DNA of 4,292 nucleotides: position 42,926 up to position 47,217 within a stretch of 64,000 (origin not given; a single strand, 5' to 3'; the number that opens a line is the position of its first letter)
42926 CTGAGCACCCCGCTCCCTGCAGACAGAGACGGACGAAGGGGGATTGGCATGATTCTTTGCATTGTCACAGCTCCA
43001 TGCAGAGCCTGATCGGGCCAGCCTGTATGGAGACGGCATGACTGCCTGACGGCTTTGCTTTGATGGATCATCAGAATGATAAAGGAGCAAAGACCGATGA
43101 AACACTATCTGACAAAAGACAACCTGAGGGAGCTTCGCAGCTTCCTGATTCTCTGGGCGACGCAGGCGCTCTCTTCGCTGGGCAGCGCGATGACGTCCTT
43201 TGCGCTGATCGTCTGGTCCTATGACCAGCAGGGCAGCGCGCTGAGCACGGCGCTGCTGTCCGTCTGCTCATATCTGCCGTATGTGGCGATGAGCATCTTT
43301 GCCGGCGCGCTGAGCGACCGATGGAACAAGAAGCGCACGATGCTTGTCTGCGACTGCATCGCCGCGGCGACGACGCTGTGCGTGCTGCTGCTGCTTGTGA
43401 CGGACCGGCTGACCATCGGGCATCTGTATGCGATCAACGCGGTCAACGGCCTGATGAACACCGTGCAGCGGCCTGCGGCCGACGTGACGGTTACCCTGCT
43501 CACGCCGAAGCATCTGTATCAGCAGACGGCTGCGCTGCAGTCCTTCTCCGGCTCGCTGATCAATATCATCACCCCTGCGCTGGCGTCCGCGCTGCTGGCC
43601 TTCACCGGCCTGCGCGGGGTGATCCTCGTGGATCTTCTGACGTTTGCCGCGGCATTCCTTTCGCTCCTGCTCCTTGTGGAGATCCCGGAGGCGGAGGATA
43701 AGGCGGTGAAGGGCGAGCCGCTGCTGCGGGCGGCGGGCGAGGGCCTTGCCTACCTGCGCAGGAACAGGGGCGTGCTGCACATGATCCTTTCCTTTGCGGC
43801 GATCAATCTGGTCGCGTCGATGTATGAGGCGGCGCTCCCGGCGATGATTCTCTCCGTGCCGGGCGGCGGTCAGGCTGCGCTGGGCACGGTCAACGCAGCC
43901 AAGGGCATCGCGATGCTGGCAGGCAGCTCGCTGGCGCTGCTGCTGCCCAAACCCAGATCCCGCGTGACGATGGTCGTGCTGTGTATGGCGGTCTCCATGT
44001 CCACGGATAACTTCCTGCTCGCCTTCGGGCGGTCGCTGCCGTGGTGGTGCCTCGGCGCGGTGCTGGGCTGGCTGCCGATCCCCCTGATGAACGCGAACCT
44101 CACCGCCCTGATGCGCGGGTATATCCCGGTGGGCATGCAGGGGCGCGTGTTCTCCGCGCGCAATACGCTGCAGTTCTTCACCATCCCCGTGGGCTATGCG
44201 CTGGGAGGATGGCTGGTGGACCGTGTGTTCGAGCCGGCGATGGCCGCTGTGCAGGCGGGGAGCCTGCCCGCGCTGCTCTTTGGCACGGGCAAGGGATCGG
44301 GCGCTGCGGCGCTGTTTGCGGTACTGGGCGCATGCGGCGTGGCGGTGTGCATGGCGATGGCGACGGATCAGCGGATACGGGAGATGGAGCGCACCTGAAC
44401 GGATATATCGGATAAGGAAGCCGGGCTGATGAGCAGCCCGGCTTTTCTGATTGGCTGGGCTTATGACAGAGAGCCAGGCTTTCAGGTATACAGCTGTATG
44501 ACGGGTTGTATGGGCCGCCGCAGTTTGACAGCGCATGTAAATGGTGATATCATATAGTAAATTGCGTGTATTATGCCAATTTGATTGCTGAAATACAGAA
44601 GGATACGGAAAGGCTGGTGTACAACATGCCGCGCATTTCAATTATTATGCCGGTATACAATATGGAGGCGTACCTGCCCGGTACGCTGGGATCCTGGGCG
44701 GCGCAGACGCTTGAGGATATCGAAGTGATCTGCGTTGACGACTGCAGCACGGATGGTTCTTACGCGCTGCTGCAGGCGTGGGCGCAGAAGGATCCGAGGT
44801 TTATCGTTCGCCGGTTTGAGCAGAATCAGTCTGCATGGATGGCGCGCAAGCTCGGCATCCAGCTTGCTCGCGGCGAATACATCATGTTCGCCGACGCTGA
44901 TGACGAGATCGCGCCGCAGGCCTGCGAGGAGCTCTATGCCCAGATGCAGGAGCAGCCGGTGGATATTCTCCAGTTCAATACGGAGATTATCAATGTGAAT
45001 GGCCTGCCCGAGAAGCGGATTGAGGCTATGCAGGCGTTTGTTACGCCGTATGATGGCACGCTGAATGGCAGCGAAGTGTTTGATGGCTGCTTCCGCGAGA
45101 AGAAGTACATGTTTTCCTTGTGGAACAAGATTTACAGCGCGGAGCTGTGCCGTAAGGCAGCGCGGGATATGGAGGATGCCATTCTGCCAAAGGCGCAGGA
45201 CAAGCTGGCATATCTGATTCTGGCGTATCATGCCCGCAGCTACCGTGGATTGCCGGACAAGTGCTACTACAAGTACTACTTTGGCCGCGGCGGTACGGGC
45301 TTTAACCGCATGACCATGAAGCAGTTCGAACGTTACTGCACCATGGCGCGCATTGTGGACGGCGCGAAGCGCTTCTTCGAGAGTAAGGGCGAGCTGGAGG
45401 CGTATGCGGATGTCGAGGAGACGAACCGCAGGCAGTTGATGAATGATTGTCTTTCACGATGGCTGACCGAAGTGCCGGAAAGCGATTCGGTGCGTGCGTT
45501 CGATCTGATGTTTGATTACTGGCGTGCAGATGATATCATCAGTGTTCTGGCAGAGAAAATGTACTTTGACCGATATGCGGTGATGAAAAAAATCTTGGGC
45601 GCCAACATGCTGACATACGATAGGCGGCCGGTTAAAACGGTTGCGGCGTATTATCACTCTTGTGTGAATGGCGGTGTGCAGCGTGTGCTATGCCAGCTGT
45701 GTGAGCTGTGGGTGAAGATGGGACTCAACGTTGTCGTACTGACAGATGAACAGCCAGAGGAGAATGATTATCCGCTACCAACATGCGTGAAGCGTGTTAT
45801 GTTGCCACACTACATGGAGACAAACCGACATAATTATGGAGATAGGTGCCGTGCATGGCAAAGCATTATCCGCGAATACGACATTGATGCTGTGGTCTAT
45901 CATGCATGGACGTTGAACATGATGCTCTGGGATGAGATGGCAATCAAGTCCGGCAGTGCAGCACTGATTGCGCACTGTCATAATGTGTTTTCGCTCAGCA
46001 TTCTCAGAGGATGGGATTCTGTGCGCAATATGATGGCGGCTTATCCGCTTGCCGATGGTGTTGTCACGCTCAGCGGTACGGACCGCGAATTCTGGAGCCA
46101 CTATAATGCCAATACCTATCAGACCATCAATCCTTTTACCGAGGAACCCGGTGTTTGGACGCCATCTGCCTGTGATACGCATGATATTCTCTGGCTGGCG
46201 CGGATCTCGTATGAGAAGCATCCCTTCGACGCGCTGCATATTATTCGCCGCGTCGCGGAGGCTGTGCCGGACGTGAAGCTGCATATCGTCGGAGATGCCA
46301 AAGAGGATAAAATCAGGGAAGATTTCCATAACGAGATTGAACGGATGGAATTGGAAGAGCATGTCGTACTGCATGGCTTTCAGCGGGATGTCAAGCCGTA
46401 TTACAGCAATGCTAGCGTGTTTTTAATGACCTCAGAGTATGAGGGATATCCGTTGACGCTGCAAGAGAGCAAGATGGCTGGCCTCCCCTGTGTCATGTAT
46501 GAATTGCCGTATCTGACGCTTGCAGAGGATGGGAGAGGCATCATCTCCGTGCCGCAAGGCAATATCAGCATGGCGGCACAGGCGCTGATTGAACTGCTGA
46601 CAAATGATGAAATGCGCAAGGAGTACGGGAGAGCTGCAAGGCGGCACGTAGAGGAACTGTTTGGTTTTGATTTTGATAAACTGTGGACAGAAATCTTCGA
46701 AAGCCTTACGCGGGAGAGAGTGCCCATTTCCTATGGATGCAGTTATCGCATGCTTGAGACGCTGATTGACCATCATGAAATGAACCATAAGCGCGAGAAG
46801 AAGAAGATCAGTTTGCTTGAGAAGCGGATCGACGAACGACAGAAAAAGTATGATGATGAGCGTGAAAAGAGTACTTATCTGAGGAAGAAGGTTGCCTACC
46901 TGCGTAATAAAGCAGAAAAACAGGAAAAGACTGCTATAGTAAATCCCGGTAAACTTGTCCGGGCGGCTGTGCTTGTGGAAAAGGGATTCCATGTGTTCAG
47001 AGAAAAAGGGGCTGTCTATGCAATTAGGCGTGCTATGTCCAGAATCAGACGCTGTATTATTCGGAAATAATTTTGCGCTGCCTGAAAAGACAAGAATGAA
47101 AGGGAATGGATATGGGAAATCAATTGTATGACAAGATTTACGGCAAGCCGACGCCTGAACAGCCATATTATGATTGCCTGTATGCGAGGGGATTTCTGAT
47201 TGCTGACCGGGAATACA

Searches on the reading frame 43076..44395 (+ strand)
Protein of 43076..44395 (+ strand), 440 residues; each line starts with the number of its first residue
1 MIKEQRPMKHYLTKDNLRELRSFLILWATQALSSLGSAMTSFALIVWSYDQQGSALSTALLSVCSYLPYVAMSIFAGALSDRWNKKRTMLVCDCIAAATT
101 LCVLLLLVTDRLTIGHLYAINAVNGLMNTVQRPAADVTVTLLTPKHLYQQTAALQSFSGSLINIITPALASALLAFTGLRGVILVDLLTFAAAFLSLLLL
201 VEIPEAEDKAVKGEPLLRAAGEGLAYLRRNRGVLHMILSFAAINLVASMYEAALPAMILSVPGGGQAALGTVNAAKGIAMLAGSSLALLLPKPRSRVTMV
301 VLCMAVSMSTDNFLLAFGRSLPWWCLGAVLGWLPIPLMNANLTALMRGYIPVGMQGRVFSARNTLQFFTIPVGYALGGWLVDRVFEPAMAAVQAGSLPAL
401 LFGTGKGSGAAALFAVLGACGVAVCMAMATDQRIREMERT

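Call 77: search_protein_families(library=pfam, proteins=[window:43076-44395:+], max_evalue=0.001)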
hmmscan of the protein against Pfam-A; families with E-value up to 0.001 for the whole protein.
window:43076-44395:+ (440 aa): 2 families
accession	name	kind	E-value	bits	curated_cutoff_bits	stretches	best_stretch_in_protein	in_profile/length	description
PF07690.21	MFS_1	-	2.2e-27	96.3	33.4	1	26-372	1-345/347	Major Facilitator Superfamily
PF05977.19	MFS_3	-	5.3e-20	71.8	27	1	22-330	11-314/524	Transmembrane secretion effector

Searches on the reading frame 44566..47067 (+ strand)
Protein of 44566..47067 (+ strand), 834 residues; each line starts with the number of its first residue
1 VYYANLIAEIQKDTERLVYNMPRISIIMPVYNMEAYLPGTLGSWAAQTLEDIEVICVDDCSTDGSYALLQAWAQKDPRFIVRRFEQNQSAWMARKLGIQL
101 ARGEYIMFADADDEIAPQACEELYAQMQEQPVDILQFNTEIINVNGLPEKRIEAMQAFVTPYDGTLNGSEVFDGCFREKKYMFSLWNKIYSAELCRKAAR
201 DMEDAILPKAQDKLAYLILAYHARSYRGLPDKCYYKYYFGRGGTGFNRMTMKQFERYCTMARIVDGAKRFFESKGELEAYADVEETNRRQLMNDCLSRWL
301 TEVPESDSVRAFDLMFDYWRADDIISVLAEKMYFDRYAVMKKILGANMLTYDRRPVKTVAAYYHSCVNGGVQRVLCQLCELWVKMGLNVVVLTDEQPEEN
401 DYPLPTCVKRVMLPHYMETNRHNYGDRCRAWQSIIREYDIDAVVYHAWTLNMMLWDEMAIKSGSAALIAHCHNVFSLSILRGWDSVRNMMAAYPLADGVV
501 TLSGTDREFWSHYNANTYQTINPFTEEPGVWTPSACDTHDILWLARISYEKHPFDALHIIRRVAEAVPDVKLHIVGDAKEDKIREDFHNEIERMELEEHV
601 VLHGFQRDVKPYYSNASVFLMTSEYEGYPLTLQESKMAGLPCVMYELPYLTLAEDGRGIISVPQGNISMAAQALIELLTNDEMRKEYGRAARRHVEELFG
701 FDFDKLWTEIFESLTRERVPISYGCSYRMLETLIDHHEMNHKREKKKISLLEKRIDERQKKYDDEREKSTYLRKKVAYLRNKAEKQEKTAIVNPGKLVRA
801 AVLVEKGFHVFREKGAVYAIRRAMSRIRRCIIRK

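Call 77: search_protein_families(library=pfam, proteins=[window:44566-47067:+], max_evalue=0.001)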
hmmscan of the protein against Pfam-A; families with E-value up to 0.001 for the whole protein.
window:44566-47067:+ (834 aa): 7 families
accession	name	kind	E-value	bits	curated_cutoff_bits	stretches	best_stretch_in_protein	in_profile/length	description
PF00535.33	Glycos_transf_2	-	2.2e-34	119.3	23.3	1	25-155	1-131/168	Glycosyl transferase family 2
PF00534.26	Glycos_transf_1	-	2.3e-24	86.3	26.4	1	540-693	17-171/172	Glycosyl transferases group 1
PF13692.12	Glyco_trans_1_4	-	1.3e-21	77.7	27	1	539-680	2-142/142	Glycosyl transferases group 1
PF13439.12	Glyco_transf_4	-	2e-12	47.9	28.5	1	369-514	2-153/170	Glycosyltransferase Family 4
PF20706.3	GT4-conflict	-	6.2e-06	25.9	26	1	511-644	167-310/385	Family 4 Glycosyltransferase in conflict systems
PF13579.12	Glyco_trans_4_4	-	3.2e-05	24.7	29.7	1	369-500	1-132/158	Glycosyl transferase 4-like domain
PF10111.15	Glyco_tranf_2_2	-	4.4e-05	23.5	27.3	1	25-124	1-103/276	Glycosyltransferase like family 2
